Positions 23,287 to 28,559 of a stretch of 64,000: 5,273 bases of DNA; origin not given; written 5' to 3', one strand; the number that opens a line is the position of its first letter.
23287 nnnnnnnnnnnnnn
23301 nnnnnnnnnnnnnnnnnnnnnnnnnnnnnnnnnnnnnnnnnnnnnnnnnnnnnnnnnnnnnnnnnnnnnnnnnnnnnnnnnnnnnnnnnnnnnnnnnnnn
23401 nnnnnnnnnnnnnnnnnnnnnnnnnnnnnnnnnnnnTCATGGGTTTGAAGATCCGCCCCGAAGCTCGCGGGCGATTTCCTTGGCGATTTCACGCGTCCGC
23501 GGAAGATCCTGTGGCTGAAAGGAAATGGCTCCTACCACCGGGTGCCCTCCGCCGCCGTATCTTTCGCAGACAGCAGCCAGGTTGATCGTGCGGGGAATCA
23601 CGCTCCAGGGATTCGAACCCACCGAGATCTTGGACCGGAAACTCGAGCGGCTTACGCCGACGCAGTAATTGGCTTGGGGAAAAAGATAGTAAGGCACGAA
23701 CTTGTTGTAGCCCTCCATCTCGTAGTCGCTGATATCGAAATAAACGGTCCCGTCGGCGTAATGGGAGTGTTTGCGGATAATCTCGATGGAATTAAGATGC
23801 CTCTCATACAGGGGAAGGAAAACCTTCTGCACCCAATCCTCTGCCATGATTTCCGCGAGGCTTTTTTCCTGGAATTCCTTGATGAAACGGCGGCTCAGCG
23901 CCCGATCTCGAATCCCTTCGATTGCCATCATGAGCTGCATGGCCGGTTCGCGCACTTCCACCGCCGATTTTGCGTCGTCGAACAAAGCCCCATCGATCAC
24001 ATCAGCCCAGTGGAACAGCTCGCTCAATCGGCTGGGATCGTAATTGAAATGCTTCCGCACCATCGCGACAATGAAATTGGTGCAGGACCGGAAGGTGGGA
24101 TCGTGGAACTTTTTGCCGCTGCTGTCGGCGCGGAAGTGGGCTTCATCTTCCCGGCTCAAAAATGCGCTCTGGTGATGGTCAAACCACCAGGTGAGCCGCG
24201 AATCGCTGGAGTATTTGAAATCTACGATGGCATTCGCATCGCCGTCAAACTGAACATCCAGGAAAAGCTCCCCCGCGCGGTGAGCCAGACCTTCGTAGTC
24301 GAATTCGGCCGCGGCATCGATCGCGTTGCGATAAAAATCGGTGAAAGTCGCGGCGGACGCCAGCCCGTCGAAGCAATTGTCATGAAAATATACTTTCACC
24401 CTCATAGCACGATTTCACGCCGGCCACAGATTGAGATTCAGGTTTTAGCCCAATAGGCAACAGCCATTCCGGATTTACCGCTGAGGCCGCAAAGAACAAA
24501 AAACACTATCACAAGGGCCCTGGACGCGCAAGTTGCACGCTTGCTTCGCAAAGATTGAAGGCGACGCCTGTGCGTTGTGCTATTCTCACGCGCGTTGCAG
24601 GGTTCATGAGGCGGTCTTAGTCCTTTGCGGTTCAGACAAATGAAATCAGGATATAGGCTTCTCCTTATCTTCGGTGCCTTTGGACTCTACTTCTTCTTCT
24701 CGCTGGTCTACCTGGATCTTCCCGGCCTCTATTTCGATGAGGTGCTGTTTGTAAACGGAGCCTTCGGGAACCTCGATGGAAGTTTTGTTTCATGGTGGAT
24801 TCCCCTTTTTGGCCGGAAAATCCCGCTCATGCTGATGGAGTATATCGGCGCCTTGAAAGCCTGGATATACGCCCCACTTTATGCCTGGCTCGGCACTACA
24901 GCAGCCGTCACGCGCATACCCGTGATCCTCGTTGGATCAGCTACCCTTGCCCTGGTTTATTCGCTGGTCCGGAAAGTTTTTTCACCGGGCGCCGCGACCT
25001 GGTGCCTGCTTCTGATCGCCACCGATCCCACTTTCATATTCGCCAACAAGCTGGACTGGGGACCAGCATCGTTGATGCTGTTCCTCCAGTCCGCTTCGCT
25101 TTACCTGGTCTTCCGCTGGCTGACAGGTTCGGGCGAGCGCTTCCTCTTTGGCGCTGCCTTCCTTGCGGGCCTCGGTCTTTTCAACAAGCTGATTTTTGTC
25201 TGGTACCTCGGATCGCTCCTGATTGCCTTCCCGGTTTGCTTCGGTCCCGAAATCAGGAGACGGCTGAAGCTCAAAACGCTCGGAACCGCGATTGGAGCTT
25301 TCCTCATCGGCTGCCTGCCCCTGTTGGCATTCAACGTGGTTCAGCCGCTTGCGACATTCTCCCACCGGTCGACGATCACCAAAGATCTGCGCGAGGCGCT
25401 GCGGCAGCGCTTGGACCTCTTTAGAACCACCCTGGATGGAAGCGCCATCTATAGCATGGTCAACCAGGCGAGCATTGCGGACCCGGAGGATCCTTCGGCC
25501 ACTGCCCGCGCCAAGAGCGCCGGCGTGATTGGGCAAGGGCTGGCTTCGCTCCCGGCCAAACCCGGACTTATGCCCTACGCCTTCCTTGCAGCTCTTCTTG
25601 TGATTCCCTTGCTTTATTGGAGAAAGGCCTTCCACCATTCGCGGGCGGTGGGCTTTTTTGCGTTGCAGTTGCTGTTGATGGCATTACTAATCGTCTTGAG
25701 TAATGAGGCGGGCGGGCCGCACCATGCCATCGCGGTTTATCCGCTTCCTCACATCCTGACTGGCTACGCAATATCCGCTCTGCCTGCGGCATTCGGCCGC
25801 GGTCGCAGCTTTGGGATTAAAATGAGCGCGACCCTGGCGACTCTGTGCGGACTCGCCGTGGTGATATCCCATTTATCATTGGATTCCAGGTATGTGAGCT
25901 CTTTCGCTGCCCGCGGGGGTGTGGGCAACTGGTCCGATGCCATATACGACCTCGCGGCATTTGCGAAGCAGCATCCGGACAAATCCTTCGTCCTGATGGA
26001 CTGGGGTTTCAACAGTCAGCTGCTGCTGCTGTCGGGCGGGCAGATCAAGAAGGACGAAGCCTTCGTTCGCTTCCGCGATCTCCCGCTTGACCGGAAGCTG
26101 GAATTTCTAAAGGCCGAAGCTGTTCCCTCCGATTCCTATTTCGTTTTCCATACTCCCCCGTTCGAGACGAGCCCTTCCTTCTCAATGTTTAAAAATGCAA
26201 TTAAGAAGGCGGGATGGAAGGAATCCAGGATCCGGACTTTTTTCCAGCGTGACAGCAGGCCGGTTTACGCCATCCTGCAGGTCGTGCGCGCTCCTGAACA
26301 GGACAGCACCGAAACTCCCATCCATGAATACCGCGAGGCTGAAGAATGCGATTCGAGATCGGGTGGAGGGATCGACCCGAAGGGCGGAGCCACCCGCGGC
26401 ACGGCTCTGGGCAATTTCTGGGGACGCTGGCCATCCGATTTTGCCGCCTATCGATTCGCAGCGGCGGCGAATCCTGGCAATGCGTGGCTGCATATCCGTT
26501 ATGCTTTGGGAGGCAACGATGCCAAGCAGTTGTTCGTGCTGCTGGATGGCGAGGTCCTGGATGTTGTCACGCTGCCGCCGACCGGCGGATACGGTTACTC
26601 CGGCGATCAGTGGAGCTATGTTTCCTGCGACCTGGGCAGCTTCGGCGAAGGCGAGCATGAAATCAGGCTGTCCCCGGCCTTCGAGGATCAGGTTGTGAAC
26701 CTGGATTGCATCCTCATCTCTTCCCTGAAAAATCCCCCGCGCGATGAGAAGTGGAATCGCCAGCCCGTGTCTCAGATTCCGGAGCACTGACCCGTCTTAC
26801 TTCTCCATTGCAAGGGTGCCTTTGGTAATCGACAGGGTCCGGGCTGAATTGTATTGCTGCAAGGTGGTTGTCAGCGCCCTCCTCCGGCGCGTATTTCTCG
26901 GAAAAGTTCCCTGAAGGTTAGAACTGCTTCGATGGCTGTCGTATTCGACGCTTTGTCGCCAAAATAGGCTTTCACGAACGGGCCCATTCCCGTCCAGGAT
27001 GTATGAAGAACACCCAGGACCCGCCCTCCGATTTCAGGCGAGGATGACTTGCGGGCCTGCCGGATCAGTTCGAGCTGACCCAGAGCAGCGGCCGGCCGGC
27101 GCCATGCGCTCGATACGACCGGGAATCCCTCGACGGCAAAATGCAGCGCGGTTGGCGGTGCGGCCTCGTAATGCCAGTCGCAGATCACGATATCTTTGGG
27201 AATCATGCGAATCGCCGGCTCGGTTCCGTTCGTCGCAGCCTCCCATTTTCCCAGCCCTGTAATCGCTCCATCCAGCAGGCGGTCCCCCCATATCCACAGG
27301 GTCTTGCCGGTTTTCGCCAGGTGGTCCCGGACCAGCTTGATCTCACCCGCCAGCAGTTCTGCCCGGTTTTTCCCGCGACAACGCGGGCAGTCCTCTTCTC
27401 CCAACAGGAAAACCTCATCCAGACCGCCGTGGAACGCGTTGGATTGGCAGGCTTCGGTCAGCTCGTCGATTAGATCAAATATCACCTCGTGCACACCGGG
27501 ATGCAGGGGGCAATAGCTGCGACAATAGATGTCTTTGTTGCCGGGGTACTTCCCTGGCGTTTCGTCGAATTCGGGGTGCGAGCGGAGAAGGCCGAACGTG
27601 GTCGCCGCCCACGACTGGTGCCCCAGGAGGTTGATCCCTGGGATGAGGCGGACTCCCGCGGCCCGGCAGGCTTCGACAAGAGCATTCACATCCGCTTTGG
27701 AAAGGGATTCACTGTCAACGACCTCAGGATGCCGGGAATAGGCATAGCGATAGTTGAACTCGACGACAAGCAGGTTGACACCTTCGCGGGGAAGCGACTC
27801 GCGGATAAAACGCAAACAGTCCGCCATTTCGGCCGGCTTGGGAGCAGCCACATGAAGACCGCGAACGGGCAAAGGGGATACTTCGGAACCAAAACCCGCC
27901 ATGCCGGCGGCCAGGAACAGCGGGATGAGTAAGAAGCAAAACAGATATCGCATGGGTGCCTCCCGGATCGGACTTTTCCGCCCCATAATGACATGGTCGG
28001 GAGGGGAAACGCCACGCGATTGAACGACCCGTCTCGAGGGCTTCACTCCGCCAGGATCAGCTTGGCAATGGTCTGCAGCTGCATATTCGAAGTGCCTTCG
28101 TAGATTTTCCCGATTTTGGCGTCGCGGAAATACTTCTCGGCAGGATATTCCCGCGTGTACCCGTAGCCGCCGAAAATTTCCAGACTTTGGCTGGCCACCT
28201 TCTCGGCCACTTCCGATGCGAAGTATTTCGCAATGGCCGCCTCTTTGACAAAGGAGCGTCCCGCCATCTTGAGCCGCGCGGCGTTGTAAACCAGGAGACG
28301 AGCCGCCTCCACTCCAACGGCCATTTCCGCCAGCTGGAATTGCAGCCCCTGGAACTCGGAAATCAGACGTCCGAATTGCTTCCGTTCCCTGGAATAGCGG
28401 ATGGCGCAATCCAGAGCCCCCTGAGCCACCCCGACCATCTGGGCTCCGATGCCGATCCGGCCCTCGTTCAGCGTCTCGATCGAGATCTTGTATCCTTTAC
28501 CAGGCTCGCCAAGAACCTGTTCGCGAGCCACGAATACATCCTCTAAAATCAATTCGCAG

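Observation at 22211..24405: Translationally coupled DHH/DHHA1 phosphoesterase and PqqD(RRE)-like::MEMO1 fusion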

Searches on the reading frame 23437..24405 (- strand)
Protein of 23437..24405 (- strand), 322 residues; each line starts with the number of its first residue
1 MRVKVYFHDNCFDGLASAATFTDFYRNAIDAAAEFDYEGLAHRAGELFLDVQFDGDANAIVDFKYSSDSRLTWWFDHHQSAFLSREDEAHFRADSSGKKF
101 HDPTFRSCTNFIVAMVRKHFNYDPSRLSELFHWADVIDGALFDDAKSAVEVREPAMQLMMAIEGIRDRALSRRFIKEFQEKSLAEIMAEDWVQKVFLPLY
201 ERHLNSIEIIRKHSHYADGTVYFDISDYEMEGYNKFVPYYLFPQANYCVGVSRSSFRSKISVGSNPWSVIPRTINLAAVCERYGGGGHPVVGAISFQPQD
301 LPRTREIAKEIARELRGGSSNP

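Call 3: search_protein_families(library=pfam, proteins=[window:23437-24405:-], max_evalue=1)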
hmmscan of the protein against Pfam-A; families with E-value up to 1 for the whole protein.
window:23437-24405:- (322 aa): 1 family
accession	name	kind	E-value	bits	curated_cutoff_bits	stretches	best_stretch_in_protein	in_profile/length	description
PF02272.25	DHHA1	-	0.14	13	25.9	1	273-313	54-101/102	DHHA1 domain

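Call 4: search_protein_families(library=ncbifam, proteins=[window:23437-24405:-], max_evalue=1)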
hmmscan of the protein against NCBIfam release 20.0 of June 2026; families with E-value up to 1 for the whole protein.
window:23437-24405:- (322 aa): 0 families

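Call 12: find_homologous_proteins(query=window:23437-24405:-)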
Query window:23437-24405:- (322 aa): 8000 proteins with E <= 0.001 among 8000 candidates; the best 120 are listed.
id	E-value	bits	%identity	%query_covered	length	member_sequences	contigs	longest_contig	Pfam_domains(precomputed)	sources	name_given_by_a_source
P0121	3.7e-219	744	100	100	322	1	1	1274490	-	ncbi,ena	-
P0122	8.2e-186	635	85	99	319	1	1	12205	-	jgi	jgi:hypothetical protein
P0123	1.6e-168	578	77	98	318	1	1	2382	-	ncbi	-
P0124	8.1e-168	576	76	99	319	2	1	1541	-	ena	-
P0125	9.1e-168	575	75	99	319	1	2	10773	-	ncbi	-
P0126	1.8e-167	574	76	99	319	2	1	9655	-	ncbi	-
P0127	4.1e-165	567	74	99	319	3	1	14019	-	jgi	jgi:hypothetical protein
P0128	2.9e-164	564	76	99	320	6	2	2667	-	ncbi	-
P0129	4.3e-164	563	76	98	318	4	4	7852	-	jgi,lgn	jgi:hypothetical protein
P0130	5.7e-164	563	76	99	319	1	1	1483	-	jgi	jgi:hypothetical protein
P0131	6.2e-164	563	76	98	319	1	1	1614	-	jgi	jgi:hypothetical protein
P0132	7.3e-163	559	74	99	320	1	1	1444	-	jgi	jgi:hypothetical protein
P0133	1.7e-162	558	75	99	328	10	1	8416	-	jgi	-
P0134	1.9e-162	558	74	98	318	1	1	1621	-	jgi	jgi:hypothetical protein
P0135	2.3e-162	558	75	98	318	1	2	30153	-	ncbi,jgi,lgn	jgi:hypothetical protein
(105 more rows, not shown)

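Call 13: search_solved_structures(query=window:23437-24405:-, max_evalue=10, show_alignments=2)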
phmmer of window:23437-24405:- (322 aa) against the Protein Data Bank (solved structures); distinct sequences matched with E-value up to 10: 7.
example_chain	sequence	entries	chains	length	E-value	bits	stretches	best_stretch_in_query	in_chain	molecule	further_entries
7d62_A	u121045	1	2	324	6.4e-05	25.4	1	195-305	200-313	PggH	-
9wbu_B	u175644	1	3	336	0.17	14.2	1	262-292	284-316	Bifunctional oligoribonuclease and PAP phosphatase NrnA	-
5jju_A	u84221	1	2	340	0.17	14.2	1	262-292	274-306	Uncharacterized protein Rv2837c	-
5cet_A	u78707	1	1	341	0.17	14.2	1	262-292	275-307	Bifunctional oligoribonuclease and PAP phosphatase NrnA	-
4ls9_A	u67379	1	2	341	0.34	13.2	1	267-294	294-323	DHH family protein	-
8y2y_A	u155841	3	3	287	0.65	12.2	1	208-249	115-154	mRNA-capping enzyme regulatory subunit OPG124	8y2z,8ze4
8jed_B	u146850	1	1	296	0.94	11.7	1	208-249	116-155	mRNA-capping enzyme regulatory subunit OPG124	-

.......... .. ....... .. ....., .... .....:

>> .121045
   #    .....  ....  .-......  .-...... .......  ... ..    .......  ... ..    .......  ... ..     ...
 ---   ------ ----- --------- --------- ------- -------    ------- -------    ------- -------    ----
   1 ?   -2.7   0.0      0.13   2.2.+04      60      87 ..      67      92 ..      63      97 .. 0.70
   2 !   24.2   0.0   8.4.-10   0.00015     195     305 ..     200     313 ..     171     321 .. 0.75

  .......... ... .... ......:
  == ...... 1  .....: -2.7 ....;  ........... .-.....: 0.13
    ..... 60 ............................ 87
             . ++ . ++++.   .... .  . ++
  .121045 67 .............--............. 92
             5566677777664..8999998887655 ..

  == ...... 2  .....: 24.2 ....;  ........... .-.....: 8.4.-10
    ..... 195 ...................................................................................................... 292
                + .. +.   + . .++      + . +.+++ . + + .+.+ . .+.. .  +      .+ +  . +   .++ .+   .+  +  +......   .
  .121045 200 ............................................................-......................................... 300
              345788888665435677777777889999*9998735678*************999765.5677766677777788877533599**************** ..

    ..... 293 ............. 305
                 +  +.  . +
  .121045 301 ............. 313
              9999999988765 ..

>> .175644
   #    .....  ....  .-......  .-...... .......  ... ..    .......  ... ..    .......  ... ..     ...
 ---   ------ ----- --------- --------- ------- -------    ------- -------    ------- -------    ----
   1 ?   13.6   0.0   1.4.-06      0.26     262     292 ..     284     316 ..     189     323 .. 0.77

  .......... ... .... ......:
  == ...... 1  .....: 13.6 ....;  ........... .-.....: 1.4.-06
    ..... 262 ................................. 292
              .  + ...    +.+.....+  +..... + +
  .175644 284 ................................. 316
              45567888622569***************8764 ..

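Call 17: search_solved_structures(query=A2, max_evalue=1, show_alignments=2)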
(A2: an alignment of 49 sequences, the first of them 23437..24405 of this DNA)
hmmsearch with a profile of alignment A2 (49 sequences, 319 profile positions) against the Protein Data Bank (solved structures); distinct sequences matched with E-value up to 1: 2.
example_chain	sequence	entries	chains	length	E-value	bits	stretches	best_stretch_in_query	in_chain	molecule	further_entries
7d62_A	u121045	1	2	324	1.7e-09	40.3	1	167-305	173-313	PggH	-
5ikk_A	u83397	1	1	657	0.67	12.1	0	53-132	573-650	Histone deacetylase clr3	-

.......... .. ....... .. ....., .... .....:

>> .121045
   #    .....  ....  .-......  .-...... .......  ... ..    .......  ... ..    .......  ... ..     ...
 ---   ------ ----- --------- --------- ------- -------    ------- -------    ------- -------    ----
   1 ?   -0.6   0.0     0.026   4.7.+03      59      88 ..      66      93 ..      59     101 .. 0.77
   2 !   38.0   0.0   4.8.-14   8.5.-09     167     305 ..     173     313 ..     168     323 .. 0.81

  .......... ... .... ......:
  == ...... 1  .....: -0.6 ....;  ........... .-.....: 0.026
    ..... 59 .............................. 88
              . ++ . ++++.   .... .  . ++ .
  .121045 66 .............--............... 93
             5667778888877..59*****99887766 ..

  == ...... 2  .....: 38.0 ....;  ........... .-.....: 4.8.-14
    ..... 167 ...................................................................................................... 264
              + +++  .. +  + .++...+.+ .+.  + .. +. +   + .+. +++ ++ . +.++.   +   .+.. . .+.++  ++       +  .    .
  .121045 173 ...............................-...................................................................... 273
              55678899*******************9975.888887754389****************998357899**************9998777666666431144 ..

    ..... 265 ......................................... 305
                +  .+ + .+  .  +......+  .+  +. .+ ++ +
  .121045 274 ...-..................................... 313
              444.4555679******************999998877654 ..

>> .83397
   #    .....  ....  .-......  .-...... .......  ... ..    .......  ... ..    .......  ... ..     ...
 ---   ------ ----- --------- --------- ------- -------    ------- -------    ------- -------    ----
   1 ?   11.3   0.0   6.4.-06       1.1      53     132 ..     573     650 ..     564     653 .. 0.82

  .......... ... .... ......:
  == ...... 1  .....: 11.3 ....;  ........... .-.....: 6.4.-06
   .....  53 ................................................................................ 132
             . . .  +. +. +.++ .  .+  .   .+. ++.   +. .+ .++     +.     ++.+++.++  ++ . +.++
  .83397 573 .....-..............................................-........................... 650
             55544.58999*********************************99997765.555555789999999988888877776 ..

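Call 57: find_related_loci(query=A2, collection=metagenome_contigs, flank=4000)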
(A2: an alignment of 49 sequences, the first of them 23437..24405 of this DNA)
Query A2 (322 aa) in metagenome_contigs; peptide patterns used: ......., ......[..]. (x = any residue, [..] = any of these).
600 stretches matched a pattern (row limit reached: there are more); 596 encode a relative of the query (tblastn E <= 1e-3); the best 80 are kept; 80 distinct loci.
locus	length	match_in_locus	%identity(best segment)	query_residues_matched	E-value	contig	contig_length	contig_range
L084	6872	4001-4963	71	1-321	1e-159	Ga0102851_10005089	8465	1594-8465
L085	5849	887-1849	71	1-321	4e-159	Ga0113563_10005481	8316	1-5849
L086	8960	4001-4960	75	1-319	2e-158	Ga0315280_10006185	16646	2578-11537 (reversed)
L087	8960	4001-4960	69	3-322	2e-157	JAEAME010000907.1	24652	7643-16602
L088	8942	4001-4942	65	3-316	2e-146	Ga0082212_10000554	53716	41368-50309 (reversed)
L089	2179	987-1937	64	3-319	3e-156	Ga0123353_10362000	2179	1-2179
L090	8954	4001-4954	67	1-318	7e-142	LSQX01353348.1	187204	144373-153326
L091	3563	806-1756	56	1-317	1e-127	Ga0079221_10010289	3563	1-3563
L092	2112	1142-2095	55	1-318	3e-131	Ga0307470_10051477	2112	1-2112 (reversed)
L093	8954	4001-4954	55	1-318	1e-122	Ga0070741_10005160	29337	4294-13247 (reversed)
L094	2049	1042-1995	56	1-318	2e-130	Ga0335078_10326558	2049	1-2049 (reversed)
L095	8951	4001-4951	57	1-317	3e-122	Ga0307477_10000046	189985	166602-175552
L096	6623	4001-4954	56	1-318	4e-122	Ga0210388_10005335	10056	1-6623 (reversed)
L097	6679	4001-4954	56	1-318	1e-121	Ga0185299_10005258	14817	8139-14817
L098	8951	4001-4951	55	1-317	2e-121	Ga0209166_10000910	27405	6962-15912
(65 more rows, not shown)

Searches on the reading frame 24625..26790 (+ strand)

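Call 6: search_protein_families(library=pfam, proteins=[window:24625-26790:+], max_evalue=0.001)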
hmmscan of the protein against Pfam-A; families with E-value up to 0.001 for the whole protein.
window:24625-26790:+ (721 aa): 1 family
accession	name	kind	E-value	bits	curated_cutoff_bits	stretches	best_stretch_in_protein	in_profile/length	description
PF13231.12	PMT_2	-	7.5e-07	29.9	26.1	1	79-234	7-158/160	Dolichyl-phosphate-mannose-protein mannosyltransferase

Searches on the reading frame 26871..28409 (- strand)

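Call 6: search_protein_families(library=pfam, proteins=[window:26871-28409:-], max_evalue=0.001)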
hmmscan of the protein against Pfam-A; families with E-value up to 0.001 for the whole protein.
window:26871-28409:- (512 aa): 1 family
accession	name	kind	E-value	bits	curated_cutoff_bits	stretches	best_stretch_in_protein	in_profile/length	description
PF00728.28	Glyco_hydro_20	-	2.2e-11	44.2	22.3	1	232-435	71-261/348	Glycosyl hydrolase family 20, catalytic domain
